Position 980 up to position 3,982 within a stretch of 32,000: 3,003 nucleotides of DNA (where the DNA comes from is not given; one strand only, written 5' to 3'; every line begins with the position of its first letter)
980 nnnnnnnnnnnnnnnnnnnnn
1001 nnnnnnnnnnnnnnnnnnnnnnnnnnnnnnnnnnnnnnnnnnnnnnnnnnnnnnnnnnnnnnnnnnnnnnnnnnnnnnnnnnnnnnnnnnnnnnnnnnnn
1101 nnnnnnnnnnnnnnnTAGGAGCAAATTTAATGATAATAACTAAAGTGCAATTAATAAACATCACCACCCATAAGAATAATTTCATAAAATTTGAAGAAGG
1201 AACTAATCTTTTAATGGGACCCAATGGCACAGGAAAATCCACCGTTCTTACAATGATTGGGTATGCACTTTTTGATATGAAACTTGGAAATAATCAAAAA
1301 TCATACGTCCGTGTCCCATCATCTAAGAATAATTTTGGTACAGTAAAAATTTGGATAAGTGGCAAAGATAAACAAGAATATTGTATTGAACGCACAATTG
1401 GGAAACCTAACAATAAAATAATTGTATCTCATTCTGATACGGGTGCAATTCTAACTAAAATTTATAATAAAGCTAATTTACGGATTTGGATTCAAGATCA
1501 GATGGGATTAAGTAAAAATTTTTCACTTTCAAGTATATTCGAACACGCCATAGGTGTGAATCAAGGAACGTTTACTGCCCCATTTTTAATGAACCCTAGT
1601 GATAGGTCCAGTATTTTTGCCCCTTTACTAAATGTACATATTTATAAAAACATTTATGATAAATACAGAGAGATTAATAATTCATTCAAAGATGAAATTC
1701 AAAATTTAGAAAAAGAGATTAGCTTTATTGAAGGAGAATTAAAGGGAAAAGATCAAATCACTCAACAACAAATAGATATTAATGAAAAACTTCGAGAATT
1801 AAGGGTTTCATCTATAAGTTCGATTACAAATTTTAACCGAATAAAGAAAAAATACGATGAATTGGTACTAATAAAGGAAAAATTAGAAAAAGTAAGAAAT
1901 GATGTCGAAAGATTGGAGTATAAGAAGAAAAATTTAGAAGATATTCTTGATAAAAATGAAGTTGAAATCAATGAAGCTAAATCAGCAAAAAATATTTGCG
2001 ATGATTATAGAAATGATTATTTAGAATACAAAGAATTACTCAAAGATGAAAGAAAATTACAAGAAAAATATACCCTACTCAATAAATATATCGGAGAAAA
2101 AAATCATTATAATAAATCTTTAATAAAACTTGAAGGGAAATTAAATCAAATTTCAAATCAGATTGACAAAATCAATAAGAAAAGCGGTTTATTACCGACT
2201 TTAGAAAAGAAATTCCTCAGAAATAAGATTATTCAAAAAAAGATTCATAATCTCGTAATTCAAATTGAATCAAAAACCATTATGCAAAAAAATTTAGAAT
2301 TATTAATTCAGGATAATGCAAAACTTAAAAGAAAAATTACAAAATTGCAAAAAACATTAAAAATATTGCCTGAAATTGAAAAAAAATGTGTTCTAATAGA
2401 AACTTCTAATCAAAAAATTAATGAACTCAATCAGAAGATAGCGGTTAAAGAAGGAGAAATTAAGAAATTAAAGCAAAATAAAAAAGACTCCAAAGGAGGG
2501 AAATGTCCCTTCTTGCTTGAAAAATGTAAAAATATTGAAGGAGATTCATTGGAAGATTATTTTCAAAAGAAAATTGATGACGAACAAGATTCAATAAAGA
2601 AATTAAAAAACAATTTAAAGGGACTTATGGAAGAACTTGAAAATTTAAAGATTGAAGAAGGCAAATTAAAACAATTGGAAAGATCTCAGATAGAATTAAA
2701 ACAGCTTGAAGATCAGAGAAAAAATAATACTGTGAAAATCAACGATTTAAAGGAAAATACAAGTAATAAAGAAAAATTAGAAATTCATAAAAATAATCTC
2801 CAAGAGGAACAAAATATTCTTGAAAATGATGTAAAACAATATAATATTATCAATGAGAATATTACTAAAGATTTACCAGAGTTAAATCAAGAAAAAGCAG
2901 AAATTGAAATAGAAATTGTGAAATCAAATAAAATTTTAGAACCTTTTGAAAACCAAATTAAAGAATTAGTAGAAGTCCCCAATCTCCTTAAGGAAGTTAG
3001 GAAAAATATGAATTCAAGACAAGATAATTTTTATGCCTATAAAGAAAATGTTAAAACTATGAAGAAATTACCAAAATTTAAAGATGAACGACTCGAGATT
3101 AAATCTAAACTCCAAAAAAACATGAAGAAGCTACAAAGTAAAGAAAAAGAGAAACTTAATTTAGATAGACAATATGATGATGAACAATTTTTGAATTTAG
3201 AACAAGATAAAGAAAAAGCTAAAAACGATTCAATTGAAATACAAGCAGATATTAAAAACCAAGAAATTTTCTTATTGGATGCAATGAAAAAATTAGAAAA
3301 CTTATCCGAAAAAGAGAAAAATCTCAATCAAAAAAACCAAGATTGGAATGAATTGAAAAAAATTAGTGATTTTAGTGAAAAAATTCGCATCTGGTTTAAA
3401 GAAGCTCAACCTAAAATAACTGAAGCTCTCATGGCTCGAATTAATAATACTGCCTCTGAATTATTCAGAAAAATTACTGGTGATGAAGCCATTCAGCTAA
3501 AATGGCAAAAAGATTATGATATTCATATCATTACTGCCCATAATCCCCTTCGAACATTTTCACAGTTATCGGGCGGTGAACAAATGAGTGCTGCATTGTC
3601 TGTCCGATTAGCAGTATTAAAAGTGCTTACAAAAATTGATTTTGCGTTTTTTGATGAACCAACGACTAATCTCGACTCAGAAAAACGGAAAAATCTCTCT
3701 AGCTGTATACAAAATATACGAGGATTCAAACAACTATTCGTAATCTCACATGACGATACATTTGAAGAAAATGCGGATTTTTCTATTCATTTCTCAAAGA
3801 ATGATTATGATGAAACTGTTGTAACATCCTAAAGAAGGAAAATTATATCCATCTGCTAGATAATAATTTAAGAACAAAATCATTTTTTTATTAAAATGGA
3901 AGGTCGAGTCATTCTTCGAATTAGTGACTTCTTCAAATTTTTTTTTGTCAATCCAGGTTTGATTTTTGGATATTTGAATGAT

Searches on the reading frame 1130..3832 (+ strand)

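Call 95: search_protein_families(library=pfam, proteins=[window:1130-3832:+], max_evalue=0.0001)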
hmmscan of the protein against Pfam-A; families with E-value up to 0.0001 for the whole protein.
window:1130-3832:+ (900 aa): 2 families
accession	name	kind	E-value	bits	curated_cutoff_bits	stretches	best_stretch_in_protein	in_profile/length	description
PF13476.12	AAA_23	-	7.8e-15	56.5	27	1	5-223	1-199/201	AAA domain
PF13555.12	AAA_29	-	3.1e-05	24.1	27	1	4-40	2-39/61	P-loop containing region of AAA domain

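Call 96: search_protein_families(library=padloc, proteins=[window:1130-3832:+], max_evalue=0.001)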
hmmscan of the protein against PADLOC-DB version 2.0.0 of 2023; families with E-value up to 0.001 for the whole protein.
window:1130-3832:+ (900 aa): 12 families
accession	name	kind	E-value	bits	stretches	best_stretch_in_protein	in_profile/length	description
PDLC03859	LmuB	-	1.7e-23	81.7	2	1-449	3-456/611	-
PDLC04135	mad3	-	6.8e-21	73.2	1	572-897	86-347/374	mads_3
PDLC03862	LmuB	-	8.5e-10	35.6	1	8-117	12-113/643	-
PDLC03867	LmuB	-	5.5e-09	33.1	1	3-104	6-97/605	-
PDLC03863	LmuB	-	8.1e-09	32.7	1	3-452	5-448/610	-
PDLC03860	LmuB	-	1.6e-06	25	1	1-98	4-97/565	-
PDLC02747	PbeC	-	4.3e-06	23.9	1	616-876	364-629/632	PbeC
PDLC00554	JetC2|JetC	-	2.4e-05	21.8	1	4-51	11-58/390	DUF3584 domain; MukB-like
PDLC03868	LmuB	-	6.9e-05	19.3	1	183-450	174-446/1035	-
PDLC00519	JetC1|JetC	-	0.00029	17.2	1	3-46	4-46/1097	DUF3584 domain; MukB-like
PDLC02913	ATPase_I-A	-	0.00053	17.2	1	2-47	53-98/508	-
PDLC03865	LmuB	-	0.001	15.4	0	1-96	1-119/1007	-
